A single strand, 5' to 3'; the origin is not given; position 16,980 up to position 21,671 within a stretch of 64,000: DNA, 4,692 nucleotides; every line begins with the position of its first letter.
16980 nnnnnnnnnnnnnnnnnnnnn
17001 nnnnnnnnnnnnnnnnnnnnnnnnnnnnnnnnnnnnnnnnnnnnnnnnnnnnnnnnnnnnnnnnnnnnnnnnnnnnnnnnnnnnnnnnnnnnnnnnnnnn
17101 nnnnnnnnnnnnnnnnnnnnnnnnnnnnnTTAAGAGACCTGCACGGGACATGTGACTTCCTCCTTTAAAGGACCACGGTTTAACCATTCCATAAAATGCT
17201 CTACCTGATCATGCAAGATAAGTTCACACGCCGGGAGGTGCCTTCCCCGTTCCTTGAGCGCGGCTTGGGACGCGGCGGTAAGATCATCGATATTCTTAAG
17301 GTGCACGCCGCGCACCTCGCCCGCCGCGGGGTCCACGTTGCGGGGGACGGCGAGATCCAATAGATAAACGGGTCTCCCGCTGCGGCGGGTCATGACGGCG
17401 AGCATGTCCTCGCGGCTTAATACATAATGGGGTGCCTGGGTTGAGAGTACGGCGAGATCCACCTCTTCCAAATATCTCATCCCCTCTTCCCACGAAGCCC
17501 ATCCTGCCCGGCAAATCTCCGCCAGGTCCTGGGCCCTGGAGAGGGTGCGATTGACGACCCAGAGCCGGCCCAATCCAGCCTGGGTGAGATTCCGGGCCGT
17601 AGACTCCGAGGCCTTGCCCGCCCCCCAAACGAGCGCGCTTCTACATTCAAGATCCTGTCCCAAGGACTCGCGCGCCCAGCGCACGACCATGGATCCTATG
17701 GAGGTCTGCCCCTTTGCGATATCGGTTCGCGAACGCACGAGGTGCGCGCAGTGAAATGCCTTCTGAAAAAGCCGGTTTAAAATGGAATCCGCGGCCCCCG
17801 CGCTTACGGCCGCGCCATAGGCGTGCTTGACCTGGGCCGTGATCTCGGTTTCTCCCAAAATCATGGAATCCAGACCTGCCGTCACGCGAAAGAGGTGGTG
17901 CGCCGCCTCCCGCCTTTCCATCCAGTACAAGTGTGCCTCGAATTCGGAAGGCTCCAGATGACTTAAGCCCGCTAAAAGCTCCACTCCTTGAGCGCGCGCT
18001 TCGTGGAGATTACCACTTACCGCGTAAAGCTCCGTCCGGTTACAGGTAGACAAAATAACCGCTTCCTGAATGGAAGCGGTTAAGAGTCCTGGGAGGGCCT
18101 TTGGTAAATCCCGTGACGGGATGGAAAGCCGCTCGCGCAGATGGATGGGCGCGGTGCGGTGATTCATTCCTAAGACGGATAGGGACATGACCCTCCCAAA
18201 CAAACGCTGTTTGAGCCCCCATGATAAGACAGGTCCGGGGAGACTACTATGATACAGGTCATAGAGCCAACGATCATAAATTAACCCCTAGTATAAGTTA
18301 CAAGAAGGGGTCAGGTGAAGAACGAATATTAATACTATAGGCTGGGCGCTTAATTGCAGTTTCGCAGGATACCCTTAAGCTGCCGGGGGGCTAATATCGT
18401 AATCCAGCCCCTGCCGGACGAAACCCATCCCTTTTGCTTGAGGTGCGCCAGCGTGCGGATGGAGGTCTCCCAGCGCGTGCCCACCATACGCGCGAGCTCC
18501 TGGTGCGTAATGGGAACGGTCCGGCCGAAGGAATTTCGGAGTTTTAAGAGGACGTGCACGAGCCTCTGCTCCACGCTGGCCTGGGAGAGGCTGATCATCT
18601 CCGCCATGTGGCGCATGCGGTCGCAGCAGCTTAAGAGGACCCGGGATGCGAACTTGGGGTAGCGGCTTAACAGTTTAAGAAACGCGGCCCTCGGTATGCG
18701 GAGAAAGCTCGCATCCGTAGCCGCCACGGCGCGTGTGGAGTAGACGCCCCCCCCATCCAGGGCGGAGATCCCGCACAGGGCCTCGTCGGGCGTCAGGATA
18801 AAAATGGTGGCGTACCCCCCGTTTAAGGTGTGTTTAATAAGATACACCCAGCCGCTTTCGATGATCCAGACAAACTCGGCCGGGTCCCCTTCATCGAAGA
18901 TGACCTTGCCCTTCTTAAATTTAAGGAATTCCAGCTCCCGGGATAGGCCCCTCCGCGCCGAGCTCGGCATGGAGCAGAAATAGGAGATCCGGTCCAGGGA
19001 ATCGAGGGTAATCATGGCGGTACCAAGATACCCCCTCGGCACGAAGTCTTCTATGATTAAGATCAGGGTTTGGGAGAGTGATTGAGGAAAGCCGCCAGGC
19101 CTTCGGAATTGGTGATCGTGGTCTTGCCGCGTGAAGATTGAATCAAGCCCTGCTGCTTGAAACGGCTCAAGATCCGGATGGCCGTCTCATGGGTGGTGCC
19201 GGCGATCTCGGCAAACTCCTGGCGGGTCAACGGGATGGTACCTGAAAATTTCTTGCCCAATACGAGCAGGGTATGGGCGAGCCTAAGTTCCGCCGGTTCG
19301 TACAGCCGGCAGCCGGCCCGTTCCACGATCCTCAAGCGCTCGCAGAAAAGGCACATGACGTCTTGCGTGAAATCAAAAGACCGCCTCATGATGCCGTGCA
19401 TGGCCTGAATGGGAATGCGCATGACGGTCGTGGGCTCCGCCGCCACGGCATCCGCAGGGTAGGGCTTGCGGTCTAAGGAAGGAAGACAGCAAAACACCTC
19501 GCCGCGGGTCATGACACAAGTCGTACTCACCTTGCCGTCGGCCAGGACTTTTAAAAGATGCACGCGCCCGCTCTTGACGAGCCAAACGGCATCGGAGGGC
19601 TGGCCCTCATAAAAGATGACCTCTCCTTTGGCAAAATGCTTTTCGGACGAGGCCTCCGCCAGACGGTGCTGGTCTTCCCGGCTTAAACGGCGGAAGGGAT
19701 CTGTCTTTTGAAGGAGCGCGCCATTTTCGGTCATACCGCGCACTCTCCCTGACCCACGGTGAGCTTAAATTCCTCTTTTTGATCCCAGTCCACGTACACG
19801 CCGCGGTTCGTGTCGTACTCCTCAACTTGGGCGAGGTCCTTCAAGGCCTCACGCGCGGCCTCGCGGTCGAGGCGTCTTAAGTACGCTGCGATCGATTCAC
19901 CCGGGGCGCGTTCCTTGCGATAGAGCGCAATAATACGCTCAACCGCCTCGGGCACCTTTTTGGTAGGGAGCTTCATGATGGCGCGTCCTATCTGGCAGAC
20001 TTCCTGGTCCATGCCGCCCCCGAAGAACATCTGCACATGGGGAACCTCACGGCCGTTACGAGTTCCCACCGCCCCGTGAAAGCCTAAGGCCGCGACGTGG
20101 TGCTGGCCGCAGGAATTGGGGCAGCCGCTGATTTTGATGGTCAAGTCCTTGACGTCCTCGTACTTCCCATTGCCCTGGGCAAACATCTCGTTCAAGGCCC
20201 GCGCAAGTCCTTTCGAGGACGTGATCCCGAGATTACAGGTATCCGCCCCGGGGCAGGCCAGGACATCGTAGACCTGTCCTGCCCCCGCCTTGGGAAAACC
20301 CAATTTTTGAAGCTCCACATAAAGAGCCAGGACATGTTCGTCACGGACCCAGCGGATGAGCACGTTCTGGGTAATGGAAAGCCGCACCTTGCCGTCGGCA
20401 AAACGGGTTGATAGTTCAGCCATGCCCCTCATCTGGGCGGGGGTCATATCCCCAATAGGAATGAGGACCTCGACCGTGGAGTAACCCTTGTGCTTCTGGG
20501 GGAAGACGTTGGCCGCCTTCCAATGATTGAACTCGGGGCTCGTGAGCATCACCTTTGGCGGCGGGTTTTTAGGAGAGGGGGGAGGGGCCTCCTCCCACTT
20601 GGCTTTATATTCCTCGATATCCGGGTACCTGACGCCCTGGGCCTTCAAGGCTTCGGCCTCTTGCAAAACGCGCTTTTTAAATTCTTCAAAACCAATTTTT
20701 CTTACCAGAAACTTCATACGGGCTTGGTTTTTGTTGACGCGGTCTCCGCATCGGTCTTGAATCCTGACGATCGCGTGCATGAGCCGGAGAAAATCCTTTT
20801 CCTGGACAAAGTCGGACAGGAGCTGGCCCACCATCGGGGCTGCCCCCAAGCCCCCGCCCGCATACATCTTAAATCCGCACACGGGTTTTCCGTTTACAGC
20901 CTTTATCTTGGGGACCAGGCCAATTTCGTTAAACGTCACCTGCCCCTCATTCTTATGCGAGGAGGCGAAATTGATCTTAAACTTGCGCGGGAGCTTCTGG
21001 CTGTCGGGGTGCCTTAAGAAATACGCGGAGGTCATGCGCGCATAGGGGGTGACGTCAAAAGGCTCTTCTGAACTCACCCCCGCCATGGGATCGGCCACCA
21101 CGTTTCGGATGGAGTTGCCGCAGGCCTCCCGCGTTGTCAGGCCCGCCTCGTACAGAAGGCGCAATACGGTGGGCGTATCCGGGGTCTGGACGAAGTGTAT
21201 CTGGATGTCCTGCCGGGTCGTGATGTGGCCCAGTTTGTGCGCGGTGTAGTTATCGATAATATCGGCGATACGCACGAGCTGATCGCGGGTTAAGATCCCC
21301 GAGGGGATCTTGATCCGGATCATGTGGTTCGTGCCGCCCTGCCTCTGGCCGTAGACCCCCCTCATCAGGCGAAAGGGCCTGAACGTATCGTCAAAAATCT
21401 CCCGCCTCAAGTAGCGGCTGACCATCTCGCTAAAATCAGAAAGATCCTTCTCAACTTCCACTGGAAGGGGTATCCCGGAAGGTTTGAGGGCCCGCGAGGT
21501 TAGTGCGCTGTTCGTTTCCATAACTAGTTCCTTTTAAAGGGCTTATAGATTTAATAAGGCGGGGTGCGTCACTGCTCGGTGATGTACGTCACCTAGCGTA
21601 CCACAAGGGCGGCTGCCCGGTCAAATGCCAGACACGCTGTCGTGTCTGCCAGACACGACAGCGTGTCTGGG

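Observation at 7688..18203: Composite gene cluster: a Rieske/cyt b complex, two extra quinol-oxidoreductase modules, five multiheme cytochromes and an outer-membrane beta-barrel, led by hemA (candidate extracellular electron-transfer system)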

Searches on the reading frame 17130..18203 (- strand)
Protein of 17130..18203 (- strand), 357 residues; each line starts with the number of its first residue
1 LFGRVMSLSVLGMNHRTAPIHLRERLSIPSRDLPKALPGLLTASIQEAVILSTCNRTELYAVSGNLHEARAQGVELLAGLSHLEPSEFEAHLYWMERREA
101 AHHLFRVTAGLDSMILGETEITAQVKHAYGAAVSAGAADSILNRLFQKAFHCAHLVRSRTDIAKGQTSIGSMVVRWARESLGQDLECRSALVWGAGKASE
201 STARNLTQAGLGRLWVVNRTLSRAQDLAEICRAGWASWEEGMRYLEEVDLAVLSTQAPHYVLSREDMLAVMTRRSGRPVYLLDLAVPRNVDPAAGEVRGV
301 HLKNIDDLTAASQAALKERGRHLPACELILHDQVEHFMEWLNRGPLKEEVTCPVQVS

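Call 4: search_protein_families(library=pfam, proteins=[window:17130-18203:-], max_evalue=0.01)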
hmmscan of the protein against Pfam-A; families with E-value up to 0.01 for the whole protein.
window:17130-18203:- (357 aa): 2 families
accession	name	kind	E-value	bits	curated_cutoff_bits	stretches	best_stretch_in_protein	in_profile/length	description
PF05201.20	GlutR_N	-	2.8e-49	167.2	27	1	11-160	1-151/151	Glutamyl-tRNAGlu reductase, N-terminal domain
PF01488.26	Shikimate_DH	-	3.5e-29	102.1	24.3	1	179-309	5-136/138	Shikimate / quinate 5-dehydrogenase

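Call 5: search_protein_families(library=ncbifam, proteins=[window:17130-18203:-], max_evalue=0.01)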
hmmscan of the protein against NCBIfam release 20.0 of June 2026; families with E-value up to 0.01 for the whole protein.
window:17130-18203:- (357 aa): 12 families
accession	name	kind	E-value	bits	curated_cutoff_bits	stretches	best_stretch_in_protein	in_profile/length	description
TIGR01035.1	hemA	equivalog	2.6e-91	306.6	209.55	1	9-343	2-335/416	glutamyl-tRNA reductase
NF000744.0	PRK00045.1-3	equivalog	1.3e-87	294.6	429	1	6-342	1-342/447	glutamyl-tRNA reductase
NF000750.0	PRK00045.3-4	equivalog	1.2e-45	156.3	289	1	8-311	3-305/439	glutamyl-tRNA reductase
NF010548.0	PRK13940.1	equivalog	3e-29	102.1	469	1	6-329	1-317/414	glutamyl-tRNA reductase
NF000752.0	PRK00045.4-2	equivalog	1.4e-28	100.3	381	1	47-341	46-314/412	glutamyl-tRNA reductase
NF001909.0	PRK00676.1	equivalog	1.2e-20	73.8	478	1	6-220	1-207/338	glutamyl-tRNA reductase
NF000751.1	PRK00045.4-1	equivalog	5.3e-19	68.5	478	1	47-255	46-249/426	glutamyl-tRNA reductase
NF001312.0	PRK00258.1-4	equivalog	5.2e-07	29.2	295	1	186-254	126-196/285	shikimate dehydrogenase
TIGR00507.1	aroE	equivalog_domain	1.2e-06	27.9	200.2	1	187-257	117-188/270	shikimate dehydrogenase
NF001310.0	PRK00258.1-2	equivalog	4.9e-06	25.9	221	1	161-233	95-167/279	shikimate dehydrogenase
NF006802.0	PRK09310.1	equivalog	0.00051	19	598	1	188-252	333-395/477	bifunctional 3-dehydroquinate dehydratase/shikimate dehydrogenase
TIGR01809.1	Shik-DH-AROM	equivalog_domain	0.003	16.7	196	0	188-231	126-169/282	shikimate dehydrogenase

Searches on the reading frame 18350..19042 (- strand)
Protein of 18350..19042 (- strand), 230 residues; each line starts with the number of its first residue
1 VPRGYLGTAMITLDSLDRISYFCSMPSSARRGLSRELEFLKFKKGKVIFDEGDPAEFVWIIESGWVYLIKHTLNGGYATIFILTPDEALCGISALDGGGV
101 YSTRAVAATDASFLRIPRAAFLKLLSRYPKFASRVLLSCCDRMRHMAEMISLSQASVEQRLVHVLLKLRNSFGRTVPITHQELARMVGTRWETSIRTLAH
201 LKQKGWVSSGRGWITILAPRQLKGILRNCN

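Call 56: search_protein_families(library=ncbifam, proteins=[window:18350-19042:-], max_evalue=0.00001)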
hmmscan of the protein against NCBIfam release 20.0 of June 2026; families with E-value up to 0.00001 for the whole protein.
window:18350-19042:- (230 aa): 8 families
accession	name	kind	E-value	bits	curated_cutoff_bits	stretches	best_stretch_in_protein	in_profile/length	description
NF050806.1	TransRegFixKCaul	equivalog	1e-10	41.2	300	1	39-207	25-194/215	transcriptional regulator FixK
TIGR03697.1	NtcA_cyano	equivalog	4.1e-10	39.7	244.95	1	45-222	1-188/193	global nitrogen regulator NtcA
NF006901.0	PRK09392.1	equivalog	9.2e-10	38.2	211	1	20-222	13-217/236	transcriptional activator FtrB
NF053664.1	TransRegPtrACyano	equivalog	3.9e-08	32.8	300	1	57-209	29-182/196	Crp/Fnr family transcriptional regulator PtrA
NF008732.0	PRK11753.1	equivalog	2.5e-07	30.4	266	1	41-209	27-203/214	cAMP-activated global transcriptional regulator CRP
NF045989.1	TransRegFnrLRhodb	equivalog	1.3e-06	27.8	300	0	39-208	38-216/245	transcriptional regulator FnrL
NF050815.1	TransActFtrBCaul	equivalog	1.6e-06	27.6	300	1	29-222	24-219/251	transcriptional activator FtrB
NF041163.2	encap_f2b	equivalog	5e-06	25.9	400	1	28-135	86-193/450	family 2B encapsulin nanocompartment shell protein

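Call 57: search_protein_families(library=pfam, proteins=[window:18350-19042:-], max_evalue=0.001)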
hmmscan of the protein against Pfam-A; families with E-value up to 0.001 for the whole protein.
window:18350-19042:- (230 aa): 2 families
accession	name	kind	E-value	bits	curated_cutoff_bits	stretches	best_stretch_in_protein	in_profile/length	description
PF00027.35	cNMP_binding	-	1.8e-16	60.3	27.5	1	41-128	3-89/89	Cyclic nucleotide-binding domain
PF13545.12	HTH_Crp_2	-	3.6e-16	59.3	27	1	159-223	1-68/70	Crp-like helix-turn-helix domain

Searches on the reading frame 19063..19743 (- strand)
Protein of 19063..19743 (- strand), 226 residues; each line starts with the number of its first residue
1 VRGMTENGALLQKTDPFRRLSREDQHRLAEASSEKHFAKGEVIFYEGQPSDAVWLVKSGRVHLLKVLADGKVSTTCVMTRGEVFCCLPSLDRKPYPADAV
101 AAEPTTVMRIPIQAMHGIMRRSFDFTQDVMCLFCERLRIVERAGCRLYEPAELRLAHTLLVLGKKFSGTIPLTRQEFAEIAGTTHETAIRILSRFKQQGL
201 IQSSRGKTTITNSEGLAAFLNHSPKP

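Call 56: search_protein_families(library=ncbifam, proteins=[window:19063-19743:-], max_evalue=0.00001)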
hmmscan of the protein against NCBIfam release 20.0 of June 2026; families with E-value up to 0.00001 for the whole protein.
window:19063-19743:- (226 aa): 8 families
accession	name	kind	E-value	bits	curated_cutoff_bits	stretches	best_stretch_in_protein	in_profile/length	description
NF050806.1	TransRegFixKCaul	equivalog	2.2e-13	49.9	300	1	28-202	19-195/215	transcriptional regulator FixK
NF006901.0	PRK09392.1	equivalog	1.5e-10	40.8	211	1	12-221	10-222/236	transcriptional activator FtrB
NF008365.0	PRK11161.1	subfamily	2.3e-10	40.2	228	1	34-220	49-243/250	fumarate/nitrate reduction transcriptional regulator Fnr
NF008732.0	PRK11753.1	equivalog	1.4e-09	37.8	266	1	27-210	18-209/214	cAMP-activated global transcriptional regulator CRP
NF010499.0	PRK13918.1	equivalog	2.9e-09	36.7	274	1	36-219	16-200/205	CRP/FNR family transcriptional regulator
NF041163.2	encap_f2b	equivalog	3.9e-09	36.2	400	1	17-129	79-193/450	family 2B encapsulin nanocompartment shell protein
TIGR03697.1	NtcA_cyano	equivalog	4.5e-09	36.4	244.95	1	40-213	1-185/193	global nitrogen regulator NtcA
NF045989.1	TransRegFnrLRhodb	equivalog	5.6e-08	32.3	300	1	22-205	26-219/245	transcriptional regulator FnrL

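Call 57: search_protein_families(library=pfam, proteins=[window:19063-19743:-], max_evalue=0.001)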
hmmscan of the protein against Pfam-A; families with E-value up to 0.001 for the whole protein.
window:19063-19743:- (226 aa): 4 families
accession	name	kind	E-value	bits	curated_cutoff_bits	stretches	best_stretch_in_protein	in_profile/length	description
PF00027.35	cNMP_binding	-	7.1e-20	71.2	27.5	1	35-121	2-88/89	Cyclic nucleotide-binding domain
PF13545.12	HTH_Crp_2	-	1.9e-16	60.2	27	1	154-218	2-69/70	Crp-like helix-turn-helix domain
PF00325.26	Crp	-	6.7e-07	29.4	21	1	170-201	1-32/32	Bacterial regulatory proteins, crp family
PF25213.1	HVO_A0261_N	-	0.00026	21.3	35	0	171-212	24-65/86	HVO_A0261 N-terminal domain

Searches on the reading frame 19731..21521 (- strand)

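Call 42: search_protein_families(library=pfam, proteins=[window:19731-21521:-], max_evalue=0.00001)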
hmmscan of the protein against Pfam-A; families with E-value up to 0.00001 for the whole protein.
window:19731-21521:- (596 aa): 2 families
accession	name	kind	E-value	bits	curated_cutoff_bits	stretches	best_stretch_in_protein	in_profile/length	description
PF01077.27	NIR_SIR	-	5.2e-47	159.7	27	2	134-289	1-154/158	Nitrite and sulphite reductase 4Fe-4S domain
PF03460.22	NIR_SIR_ferr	-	7.3e-35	119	24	2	57-125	1-68/69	Nitrite/Sulfite reductase ferredoxin-like half domain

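Call 56: search_protein_families(library=ncbifam, proteins=[window:19731-21521:-], max_evalue=0.00001)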
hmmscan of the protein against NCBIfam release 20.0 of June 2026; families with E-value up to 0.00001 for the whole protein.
window:19731-21521:- (596 aa): 11 families
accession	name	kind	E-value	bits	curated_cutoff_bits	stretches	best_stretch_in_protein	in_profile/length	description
NF007126.0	PRK09567.1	equivalog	1.6e-79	267.6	523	2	332-562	359-589/595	NirA family protein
NF007125.0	PRK09566.1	equivalog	3.7e-68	230.2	594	1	41-527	40-498/513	ferredoxin--nitrite reductase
NF010029.0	PRK13504.1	equivalog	9.1e-51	172.8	457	3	176-289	214-331/575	NADPH-dependent assimilatory sulfite reductase hemoprotein subunit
TIGR02435.1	CobG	equivalog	4.1e-42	144.5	234.8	1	61-483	13-383/388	precorrin-3B synthase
TIGR02042.1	sir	equivalog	2.9e-37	128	731.5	3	175-287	221-337/581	sulfite reductase, ferredoxin dependent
TIGR02041.1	CysI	equivalog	1.4e-34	119.5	756.55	3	176-290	193-310/541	assimilatory sulfite reductase (NADPH) hemoprotein subunit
TIGR02374.1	nitri_red_nirB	equivalog_domain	1.7e-16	59.8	578.35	2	70-294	564-770/794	nitrite reductase large subunit NirB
TIGR02912.1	sulfite_red_C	equivalog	1.7e-15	56.8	324.1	0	342-485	15-162/314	sulfite reductase subunit C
TIGR02066.1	dsrB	equivalog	1.6e-12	47.1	341.5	1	363-483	45-170/341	dissimilatory-type sulfite reductase subunit beta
TIGR02064.1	dsrA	equivalog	5.4e-10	38.7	392.85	1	337-478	72-216/402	dissimilatory-type sulfite reductase subunit alpha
NF011565.0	PRK14989.1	subfamily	1.2e-07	30.2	883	0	63-273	563-758/847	nitrite reductase large subunit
